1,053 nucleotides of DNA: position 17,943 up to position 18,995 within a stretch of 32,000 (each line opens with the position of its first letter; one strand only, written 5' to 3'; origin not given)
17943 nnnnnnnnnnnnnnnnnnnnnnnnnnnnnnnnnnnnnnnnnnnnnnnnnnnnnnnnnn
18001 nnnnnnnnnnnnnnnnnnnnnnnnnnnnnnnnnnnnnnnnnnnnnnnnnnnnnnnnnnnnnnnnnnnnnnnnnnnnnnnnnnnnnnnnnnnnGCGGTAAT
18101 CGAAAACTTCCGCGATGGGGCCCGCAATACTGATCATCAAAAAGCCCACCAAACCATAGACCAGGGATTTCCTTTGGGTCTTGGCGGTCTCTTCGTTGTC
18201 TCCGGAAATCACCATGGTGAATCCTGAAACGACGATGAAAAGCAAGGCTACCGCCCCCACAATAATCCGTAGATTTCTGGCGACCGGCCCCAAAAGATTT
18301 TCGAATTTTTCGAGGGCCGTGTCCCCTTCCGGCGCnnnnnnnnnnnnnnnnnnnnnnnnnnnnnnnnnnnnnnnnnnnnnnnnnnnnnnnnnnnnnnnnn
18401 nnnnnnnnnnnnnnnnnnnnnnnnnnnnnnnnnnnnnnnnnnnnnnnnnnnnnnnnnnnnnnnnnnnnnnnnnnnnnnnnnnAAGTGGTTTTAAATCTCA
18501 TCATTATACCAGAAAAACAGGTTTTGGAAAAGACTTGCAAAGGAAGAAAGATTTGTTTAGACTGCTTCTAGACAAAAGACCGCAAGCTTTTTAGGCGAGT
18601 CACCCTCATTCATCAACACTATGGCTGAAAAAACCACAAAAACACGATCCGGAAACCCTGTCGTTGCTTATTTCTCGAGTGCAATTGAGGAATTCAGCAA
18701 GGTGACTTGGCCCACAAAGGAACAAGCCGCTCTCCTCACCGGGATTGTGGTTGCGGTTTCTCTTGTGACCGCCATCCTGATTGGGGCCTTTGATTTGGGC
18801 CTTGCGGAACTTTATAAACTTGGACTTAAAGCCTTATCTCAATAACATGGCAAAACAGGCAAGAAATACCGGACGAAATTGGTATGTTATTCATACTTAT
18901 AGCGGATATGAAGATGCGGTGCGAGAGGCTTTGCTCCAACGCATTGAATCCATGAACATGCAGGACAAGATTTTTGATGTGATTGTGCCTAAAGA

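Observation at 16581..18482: Two adjacent paralogs, each an intragenic triplication of a pilin-like hairpin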

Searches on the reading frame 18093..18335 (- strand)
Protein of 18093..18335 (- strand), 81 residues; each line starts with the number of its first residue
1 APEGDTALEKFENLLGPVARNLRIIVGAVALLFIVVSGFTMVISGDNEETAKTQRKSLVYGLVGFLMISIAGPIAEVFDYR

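Call 29: search_protein_representatives(alignment_id=A1)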
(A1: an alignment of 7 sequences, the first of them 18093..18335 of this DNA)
Query: 7 sequences, 80 profile positions. Proteins with E-value up to 0.001 (for the whole library): 54709; up to 1e-10: 5499; up to 1e-30: 229. The best 150 are listed.
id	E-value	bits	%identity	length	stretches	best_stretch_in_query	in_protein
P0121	1.0e-110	378.0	-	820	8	17-77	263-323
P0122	1.2e-88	307.3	-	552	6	15-77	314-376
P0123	4.5e-80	279.8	-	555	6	15-78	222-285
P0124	1.2e-76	268.8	-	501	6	12-76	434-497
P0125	8.5e-70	246.9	-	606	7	7-78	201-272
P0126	1.0e-67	240.3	-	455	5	14-77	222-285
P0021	1.3e-67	239.9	-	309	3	4-79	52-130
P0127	2.6e-60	216.5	-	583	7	14-76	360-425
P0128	2.7e-59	213.2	-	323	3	5-79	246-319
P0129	3.2e-59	213.0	-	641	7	11-76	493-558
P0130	4.1e-58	209.5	-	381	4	11-77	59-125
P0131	1.1e-57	208.1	-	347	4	10-68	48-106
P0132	2.5e-57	206.9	-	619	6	13-73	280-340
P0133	2.0e-55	200.9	-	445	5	15-76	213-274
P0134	6.8e-54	196.0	-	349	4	14-79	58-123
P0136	1.4e-52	191.7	-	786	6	9-78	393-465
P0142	8.5e-49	179.6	-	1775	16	9-79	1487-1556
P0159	8.5e-44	163.6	-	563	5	19-77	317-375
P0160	1.3e-43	162.9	-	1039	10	15-77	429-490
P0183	2.1e-40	152.7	-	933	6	14-77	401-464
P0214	8.4e-38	144.4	-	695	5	15-77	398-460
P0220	2.6e-37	142.8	-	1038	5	10-77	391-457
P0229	1.3e-36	140.6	-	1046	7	15-78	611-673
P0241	2.5e-36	139.7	-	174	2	10-79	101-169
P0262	8.9e-35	134.7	-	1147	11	6-76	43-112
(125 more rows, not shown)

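Call 31: list_cluster_members(proteins=[P0121, P0122, P0124, P0142, P0160, P0262, P0128, P0130, P0241, P0125])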
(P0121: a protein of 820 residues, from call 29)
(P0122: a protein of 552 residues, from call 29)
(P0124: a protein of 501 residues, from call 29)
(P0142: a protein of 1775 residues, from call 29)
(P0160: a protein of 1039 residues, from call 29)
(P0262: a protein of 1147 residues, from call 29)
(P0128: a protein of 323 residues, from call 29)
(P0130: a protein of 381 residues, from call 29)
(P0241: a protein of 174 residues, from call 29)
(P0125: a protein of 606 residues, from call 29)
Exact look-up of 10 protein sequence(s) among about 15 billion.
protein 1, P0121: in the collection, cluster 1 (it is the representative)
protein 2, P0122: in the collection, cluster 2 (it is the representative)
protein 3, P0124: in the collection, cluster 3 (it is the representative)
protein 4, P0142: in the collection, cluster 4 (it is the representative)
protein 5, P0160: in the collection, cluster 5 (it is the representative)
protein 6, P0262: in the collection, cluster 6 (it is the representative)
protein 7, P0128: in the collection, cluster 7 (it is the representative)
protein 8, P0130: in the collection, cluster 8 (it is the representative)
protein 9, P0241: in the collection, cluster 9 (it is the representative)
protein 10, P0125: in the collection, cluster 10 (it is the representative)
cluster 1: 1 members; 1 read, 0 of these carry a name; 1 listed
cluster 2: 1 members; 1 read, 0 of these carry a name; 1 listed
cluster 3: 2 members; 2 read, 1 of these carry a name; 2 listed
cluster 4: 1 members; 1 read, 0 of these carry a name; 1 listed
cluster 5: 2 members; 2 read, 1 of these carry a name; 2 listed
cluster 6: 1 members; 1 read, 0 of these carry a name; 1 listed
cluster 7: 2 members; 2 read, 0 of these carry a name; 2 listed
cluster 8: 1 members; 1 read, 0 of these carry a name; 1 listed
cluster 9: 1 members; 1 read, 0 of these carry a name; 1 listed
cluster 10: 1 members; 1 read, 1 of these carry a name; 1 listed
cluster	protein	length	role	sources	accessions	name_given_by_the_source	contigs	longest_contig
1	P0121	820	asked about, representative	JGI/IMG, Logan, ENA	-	-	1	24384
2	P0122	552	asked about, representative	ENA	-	-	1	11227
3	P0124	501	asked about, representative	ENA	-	-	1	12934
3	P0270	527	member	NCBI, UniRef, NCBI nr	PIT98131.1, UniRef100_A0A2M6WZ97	MAG: hypothetical protein COT71_02435 [Candidatus Andersenbacteria bacterium ... | Uncharacterized protein n=1 Tax=Candidatus Andersenbacteria bacterium ...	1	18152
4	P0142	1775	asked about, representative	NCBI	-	-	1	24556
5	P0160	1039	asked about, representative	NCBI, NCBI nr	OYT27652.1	MAG: hypothetical protein B6U97_00630 [Candidatus Altiarchaeales archaeon ex4484_96]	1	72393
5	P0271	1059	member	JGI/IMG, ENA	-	-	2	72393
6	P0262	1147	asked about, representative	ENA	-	-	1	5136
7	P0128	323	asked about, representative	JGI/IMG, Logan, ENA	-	-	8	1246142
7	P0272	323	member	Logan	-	-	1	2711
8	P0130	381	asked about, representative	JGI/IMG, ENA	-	-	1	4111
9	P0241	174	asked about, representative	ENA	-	-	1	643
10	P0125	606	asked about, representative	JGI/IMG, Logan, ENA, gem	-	hypothetical protein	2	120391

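Call 34: search_solved_structures(query=A1, max_evalue=10, show_alignments=3)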
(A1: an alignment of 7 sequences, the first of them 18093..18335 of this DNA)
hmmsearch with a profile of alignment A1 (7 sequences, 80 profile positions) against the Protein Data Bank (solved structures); distinct sequences matched with E-value up to 10: 1.
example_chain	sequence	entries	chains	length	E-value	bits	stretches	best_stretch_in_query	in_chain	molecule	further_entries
1mp9_A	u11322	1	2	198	0.24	14.7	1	29-57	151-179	TATA-binding protein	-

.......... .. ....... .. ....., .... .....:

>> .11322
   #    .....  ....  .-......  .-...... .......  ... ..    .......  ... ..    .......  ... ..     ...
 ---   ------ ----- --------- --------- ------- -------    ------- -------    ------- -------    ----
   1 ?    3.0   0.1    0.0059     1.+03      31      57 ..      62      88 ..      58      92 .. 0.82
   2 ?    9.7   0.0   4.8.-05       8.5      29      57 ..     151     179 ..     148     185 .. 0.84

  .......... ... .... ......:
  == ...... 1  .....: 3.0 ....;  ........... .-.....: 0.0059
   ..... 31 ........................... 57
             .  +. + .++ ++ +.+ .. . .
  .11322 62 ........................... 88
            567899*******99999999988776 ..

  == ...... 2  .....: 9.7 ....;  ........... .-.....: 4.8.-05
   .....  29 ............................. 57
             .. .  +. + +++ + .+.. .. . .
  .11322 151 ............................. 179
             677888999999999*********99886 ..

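Call 38: find_encoding_contigs(protein=P0125, flank=10000, max_places=1)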
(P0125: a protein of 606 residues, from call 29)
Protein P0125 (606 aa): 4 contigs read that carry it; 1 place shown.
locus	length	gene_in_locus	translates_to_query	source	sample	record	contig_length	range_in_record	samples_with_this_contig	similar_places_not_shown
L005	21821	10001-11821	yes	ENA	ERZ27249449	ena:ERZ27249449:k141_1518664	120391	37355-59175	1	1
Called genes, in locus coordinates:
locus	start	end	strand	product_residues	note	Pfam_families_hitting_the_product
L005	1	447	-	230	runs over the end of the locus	-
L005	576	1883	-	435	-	PF00753:Lactamase_B, PF23023:Anti-Pycsar_Apyc1, PF12706:Lactamase_B_2 (weak), PF07521:RMMBL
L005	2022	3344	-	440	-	PF23459:S1_RRP5 (faint), PF00575:S1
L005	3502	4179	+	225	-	PF13483:Lactamase_B_3, PF12706:Lactamase_B_2 (weak)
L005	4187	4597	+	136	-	-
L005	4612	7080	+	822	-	PF00521:DNA_topoisoIV, PF03989:DNA_gyraseA_C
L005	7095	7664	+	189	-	PF03848:TehB (weak), PF13489:Methyltransf_23, PF01209:Ubie_methyltran, PF01728:FtsJ (weak), PF13847:Methyltransf_31, PF08241:Methyltransf_11, PF08242:Methyltransf_12, PF13649:Methyltransf_25, +2 more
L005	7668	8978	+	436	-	PF01547:SBP_bac_1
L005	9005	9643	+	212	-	PF18895:T4SS_pilin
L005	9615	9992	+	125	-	PF18895:T4SS_pilin (weak)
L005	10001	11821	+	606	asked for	PF18895:T4SS_pilin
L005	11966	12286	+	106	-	PF18895:T4SS_pilin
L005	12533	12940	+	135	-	PF18895:T4SS_pilin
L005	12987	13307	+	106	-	PF18895:T4SS_pilin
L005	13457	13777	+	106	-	PF18895:T4SS_pilin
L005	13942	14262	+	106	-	PF18895:T4SS_pilin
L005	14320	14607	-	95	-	-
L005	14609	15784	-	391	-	PF01145:Band_7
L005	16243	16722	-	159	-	-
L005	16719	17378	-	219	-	-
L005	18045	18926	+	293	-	PF01551:Peptidase_M23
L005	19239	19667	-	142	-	PF01245:Ribosomal_L19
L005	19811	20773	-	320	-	PF01479:S4, PF00849:PseudoU_synth_2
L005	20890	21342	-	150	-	-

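Call 39: find_encoding_contigs(protein=P0121, flank=10000, max_places=1)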
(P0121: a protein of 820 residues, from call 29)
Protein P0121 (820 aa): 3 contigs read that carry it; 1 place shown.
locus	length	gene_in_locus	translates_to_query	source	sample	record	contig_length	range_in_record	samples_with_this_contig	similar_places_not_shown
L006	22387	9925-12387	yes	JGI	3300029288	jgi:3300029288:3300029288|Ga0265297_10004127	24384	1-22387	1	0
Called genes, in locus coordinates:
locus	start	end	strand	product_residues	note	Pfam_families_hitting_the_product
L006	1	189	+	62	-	?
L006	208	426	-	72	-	-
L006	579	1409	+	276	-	-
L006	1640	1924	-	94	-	-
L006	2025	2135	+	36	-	-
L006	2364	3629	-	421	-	PF01368:DHH, PF02272:DHHA1 (weak)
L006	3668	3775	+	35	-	-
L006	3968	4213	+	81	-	PF01783:Ribosomal_L32p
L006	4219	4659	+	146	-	PF01029:NusB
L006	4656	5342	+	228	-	PF22935:RM44_endonuclase (faint), PF14622:Ribonucleas_3_3, PF00636:Ribonuclease_3, PF00035:dsrm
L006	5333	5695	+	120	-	PF02033:RBFA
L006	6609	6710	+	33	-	-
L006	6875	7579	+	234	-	PF28597:T2SSF_N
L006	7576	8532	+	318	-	PF18075:FtsX_ECD, PF02687:FtsX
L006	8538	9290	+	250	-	PF11967:RecO_N, PF02565:RecO_C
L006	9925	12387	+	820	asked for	PF04956:TrbC (faint), PF18895:T4SS_pilin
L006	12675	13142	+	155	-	PF18895:T4SS_pilin (weak)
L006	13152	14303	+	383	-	PF18895:T4SS_pilin, PF00801:PKD (weak)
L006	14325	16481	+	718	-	PF00801:PKD, PF18911:PKD_4, PF18911:PKD_4, PF00801:PKD, PF18911:PKD_4, PF18911:PKD_4, PF00801:PKD, PF18911:PKD_4, +13 more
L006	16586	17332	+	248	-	PF02811:PHP (weak)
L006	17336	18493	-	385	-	PF04932:Wzy_C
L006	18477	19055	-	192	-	PF23023:Anti-Pycsar_Apyc1 (weak), PF00753:Lactamase_B, PF13483:Lactamase_B_3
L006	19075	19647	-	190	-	PF02482:Ribosomal_S30AE, PF16321:Ribosom_S30AE_C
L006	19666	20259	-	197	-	PF12917:YfbR-like, PF13023:HD_3, PF01966:HD (weak)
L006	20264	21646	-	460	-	PF08529:NusA_N, PF14520:HHH_5 (faint), PF13184:KH_NusA_1st, PF26594:KH_NusA_2nd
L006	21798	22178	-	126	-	PF01035:DNA_binding_1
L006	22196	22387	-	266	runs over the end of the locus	-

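Call 41: find_encoding_contigs(protein=P0142, flank=10000, max_places=1)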
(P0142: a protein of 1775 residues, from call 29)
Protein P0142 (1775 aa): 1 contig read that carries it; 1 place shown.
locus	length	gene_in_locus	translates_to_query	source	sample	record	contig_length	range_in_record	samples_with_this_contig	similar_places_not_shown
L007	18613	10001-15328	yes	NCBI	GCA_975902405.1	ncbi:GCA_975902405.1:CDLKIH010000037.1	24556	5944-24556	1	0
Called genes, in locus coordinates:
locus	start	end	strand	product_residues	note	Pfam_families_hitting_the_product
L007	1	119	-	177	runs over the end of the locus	PF02441:Flavoprotein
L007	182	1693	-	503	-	PF20123:DUF6513 (weak), PF00809:Pterin_bind, PF14251:PterinBD-DUF4346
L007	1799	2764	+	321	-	PF09822:ABC_transp_aux (faint)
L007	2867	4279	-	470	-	PF25596:CPSase_L_D1, PF02222:ATP-grasp, PF02786:CPSase_L_D2, PF07478:Dala_Dala_lig_C, PF02787:CPSase_L_D3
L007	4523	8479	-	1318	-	PF05048:NosD, PF13229:Beta_helix, PF05048:NosD, PF13229:Beta_helix, PF05048:NosD, PF13229:Beta_helix, PF05048:NosD (weak)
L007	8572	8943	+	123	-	PF13742:tRNA_anti_2 (faint), PF01336:tRNA_anti-codon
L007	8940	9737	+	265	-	PF06023:Csa1 (weak), PF12705:PDDEXK_1, PF01930:Cas_Cas4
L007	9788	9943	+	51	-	PF00832:Ribosomal_L39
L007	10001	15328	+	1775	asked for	PF04956:TrbC, PF18895:T4SS_pilin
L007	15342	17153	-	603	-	PF00361:Proton_antipo_M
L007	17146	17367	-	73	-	-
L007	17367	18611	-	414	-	?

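Call 42: find_encoding_contigs(protein=P0160, flank=10000, max_places=1)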
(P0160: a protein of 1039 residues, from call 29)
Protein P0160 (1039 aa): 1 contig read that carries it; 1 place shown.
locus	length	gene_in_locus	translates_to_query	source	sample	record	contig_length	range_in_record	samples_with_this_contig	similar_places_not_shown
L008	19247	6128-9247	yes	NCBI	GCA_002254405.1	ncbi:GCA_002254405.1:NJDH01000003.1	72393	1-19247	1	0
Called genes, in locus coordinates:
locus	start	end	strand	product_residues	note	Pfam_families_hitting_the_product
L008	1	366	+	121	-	?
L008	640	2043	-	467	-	PF25596:CPSase_L_D1, PF02222:ATP-grasp, PF02786:CPSase_L_D2, PF07478:Dala_Dala_lig_C, PF02787:CPSase_L_D3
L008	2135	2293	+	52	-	-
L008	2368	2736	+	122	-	PF01336:tRNA_anti-codon (weak)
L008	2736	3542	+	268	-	PF01930:Cas_Cas4 (weak)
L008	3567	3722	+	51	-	PF00832:Ribosomal_L39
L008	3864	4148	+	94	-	-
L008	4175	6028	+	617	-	PF04956:TrbC (faint), PF18895:T4SS_pilin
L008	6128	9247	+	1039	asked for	PF18895:T4SS_pilin (weak), PF04956:TrbC (weak), PF18895:T4SS_pilin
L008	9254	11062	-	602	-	PF00361:Proton_antipo_M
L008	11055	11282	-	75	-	-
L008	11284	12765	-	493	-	PF00361:Proton_antipo_M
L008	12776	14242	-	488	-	PF10125:NADHdeh_related (weak), PF00361:Proton_antipo_M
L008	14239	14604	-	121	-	PF00420:Oxidored_q2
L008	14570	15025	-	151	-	PF04039:MnhB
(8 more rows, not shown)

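Call 83: find_encoding_contigs(protein=P0124, flank=10000, max_places=1)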
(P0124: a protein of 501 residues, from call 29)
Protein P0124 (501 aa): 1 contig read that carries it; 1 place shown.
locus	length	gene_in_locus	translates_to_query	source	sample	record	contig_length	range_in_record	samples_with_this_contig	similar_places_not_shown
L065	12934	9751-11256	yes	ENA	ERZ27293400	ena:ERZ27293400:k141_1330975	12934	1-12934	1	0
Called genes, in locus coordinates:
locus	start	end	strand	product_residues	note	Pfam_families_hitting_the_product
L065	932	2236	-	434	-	PF00575:S1, PF23459:S1_RRP5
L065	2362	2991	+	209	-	PF13483:Lactamase_B_3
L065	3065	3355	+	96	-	-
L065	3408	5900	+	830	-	PF00521:DNA_topoisoIV, PF03989:DNA_gyraseA_C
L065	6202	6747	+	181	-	PF01135:PCMT (weak), PF01209:Ubie_methyltran, PF06325:PrmA (weak), PF13847:Methyltransf_31, PF08241:Methyltransf_11, PF08242:Methyltransf_12 (weak), PF13649:Methyltransf_25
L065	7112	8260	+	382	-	PF01547:SBP_bac_1, PF13416:SBP_bac_8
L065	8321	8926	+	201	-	PF18895:T4SS_pilin (faint)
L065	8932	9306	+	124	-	PF18895:T4SS_pilin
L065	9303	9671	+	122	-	PF18895:T4SS_pilin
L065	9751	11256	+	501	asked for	PF18895:T4SS_pilin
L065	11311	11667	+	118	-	PF18895:T4SS_pilin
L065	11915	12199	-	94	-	-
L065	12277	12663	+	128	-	PF18895:T4SS_pilin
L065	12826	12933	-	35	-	?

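Call 84: find_encoding_contigs(protein=P0122, flank=10000, max_places=1)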
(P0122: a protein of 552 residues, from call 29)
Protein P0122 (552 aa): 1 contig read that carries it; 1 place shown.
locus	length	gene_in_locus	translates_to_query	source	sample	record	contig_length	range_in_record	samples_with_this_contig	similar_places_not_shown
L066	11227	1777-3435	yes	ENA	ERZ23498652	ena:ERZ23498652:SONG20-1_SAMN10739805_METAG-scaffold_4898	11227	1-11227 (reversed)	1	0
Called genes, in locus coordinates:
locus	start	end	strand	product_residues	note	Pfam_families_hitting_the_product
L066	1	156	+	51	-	?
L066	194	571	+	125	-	PF18895:T4SS_pilin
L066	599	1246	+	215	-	PF18895:T4SS_pilin (weak)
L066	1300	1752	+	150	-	PF18895:T4SS_pilin (weak)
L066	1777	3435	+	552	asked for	PF02322:Cyt_bd_oxida_II (faint), PF04956:TrbC (faint), PF18895:T4SS_pilin, PF27259:AF_1499 (faint), PF18895:T4SS_pilin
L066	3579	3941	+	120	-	PF18895:T4SS_pilin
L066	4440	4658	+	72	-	-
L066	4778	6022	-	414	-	-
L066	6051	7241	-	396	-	-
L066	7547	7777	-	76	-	-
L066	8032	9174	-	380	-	PF13439:Glyco_transf_4, PF13579:Glyco_trans_4_4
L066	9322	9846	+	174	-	-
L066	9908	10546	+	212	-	-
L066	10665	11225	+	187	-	?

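Call 85: find_encoding_contigs(protein=P0129, flank=10000, max_places=1)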
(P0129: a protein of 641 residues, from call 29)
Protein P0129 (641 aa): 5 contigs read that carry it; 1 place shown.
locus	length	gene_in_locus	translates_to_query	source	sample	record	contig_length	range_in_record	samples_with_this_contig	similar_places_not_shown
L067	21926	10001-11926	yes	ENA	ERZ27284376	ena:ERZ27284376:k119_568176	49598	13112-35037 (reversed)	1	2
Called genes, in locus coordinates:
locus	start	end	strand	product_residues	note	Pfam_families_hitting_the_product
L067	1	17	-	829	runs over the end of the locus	PF00133:tRNA-synt_1, PF09334:tRNA-synt_1g, PF13603:tRNA-synt_1_2, PF00133:tRNA-synt_1, PF09334:tRNA-synt_1g, PF08264:Anticodon_1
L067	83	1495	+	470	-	PF00009:GTP_EFTU, PF00025:Arf (faint), PF01926:MMR_HSR1, PF02421:FeoB_N, PF00009:GTP_EFTU, PF01926:MMR_HSR1, PF02421:FeoB_N, PF14714:KH_dom-like, +4 more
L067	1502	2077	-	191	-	PF18306:LDcluster4, PF03641:Lysine_decarbox (weak)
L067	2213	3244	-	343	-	PF02618:YceG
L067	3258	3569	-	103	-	PF02575:YbaB_DNA_bd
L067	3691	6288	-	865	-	PF26449:DUF8128, PF02534:T4SS-DNA_transf, PF10412:TrwB_AAD_bind, PF12696:TraG-D_C (weak)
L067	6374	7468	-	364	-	PF03330:DPBB_1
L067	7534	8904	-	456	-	PF08823:PG_binding_2 (faint), PF01471:PG_binding_1 (weak), PF09374:PG_binding_3 (faint), PF01471:PG_binding_1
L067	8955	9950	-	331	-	PF01321:Creatinase_N, PF00557:Peptidase_M24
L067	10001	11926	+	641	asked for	PF18895:T4SS_pilin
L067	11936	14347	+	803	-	PF00801:PKD (faint), PF18911:PKD_4 (weak)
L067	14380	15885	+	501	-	PF01564:Spermine_synth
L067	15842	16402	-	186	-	-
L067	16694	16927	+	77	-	-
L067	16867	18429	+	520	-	-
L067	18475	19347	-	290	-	-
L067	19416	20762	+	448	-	PF13393:tRNA-synt_His, PF00587:tRNA-synt_2b, PF03129:HGTP_anticodon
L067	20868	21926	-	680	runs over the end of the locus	PF02518:HATPase_c, PF00204:DNA_gyraseB, PF01751:Toprim, PF00986:DNA_gyraseB_C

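Call 86: search_protein_families(library=pfam, proteins=[P0220, P0183, P0229, P0136, P0214, P0159, P0262], max_evalue=0.001)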
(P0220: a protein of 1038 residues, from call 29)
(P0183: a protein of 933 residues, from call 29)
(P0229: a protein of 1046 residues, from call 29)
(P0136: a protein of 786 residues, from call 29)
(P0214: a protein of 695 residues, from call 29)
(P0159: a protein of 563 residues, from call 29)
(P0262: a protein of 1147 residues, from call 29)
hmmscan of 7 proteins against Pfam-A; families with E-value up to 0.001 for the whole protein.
P0220 (1038 aa): 2 families
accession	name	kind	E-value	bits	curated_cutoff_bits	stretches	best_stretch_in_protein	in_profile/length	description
PF18895.5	T4SS_pilin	-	3.2e-46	155.7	26.6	5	208-276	2-69/71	Type IV secretion system pilin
PF04956.18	TrbC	-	1.5e-16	60.8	27.9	1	6-90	14-90/98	TrbC/VIRB2 pilin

P0183 (933 aa): 1 family
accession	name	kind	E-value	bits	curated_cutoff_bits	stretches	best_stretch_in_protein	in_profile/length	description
PF18895.5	T4SS_pilin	-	3.2e-50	168.5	26.6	6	304-374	2-71/71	Type IV secretion system pilin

P0229 (1046 aa): 2 families
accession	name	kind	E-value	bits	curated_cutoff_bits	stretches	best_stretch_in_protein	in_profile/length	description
PF18895.5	T4SS_pilin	-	3.7e-55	184.3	26.6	7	58-115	14-71/71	Type IV secretion system pilin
PF04956.18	TrbC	-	1.4e-31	109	27.9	3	422-489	35-97/98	TrbC/VIRB2 pilin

P0136 (786 aa): 1 family
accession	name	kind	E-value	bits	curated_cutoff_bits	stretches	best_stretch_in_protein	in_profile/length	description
PF18895.5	T4SS_pilin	-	5.6e-50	167.8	26.6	5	306-372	3-67/71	Type IV secretion system pilin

P0214 (695 aa): 1 family
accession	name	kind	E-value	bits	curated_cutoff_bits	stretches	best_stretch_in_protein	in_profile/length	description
PF18895.5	T4SS_pilin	-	7.9e-36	122.4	26.6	5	390-458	3-70/71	Type IV secretion system pilin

P0159 (563 aa): 1 family
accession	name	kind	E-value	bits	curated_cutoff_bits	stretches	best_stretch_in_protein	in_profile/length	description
PF18895.5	T4SS_pilin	-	4.5e-44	148.8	26.6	5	140-196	16-71/71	Type IV secretion system pilin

P0262 (1147 aa): 2 families
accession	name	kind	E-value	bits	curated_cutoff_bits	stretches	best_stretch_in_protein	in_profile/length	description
PF18895.5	T4SS_pilin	-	6.7e-80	263.6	26.6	11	44-106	3-65/71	Type IV secretion system pilin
PF04956.18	TrbC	-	1.2e-42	144.6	27.9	4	2-105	1-91/98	TrbC/VIRB2 pilin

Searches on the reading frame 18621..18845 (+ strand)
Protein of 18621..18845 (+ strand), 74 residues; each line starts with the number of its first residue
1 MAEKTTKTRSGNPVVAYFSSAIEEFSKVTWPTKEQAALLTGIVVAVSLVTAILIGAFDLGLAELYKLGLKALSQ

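Call 7: search_protein_families(library=pfam, proteins=[window:18621-18845:+], max_evalue=0.001)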
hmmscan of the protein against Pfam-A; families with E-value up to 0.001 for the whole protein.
window:18621-18845:+ (74 aa): 1 family
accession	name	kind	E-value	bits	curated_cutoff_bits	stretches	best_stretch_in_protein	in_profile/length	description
PF00584.25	SecE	-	3e-14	53.1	22.7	1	16-66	2-52/55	SecE/Sec61-gamma subunits of protein translocation complex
